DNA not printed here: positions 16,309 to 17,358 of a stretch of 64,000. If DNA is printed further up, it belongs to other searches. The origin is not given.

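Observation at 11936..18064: Degenerate-GGDEF Ser/Thr kinase fusion protein embedded in the gap-pgk-tpiA glycolytic operon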

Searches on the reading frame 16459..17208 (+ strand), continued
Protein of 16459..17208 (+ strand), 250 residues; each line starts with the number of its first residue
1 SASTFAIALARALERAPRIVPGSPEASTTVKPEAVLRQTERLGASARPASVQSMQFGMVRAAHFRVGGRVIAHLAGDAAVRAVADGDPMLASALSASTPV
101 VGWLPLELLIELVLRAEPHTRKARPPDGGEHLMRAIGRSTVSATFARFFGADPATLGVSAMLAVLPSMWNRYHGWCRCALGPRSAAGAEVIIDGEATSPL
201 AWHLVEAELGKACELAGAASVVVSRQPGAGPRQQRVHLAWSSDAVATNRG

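Call 68: find_encoding_contigs(protein=P0136, flank=4000, max_places=1)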
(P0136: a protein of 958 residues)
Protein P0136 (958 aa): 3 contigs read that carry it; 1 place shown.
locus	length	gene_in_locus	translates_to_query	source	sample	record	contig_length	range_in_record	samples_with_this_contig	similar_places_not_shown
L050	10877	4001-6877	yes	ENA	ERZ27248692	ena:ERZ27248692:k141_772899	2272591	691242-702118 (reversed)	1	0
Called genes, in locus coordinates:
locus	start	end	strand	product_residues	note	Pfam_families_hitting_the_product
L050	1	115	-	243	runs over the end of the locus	PF23023:Anti-Pycsar_Apyc1, PF00753:Lactamase_B, PF12706:Lactamase_B_2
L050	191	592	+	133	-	PF07238:PilZ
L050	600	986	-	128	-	PF07238:PilZ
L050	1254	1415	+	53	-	-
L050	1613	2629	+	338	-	PF00044:Gp_dh_N, PF02800:Gp_dh_C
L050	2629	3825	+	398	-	PF00162:PGK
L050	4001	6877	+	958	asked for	PF00990:GGDEF, PF00069:Pkinase, PF07714:PK_Tyr_Ser-Thr, PF09536:DUF2378 (weak)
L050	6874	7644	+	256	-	PF00121:TIM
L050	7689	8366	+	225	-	-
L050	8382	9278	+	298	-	PF01678:DAP_epimerase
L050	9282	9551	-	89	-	-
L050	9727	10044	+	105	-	PF05635:23S_rRNA_IVP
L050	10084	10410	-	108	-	PF05635:23S_rRNA_IVP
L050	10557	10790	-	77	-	-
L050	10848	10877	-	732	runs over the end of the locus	PF02861:Clp_N, PF23569:NBD_SMAX1 (weak), PF00004:AAA, PF17871:AAA_lid_9, PF00004:AAA, PF07724:AAA_2, PF07728:AAA_5, PF10431:ClpB_D2-small, +6 more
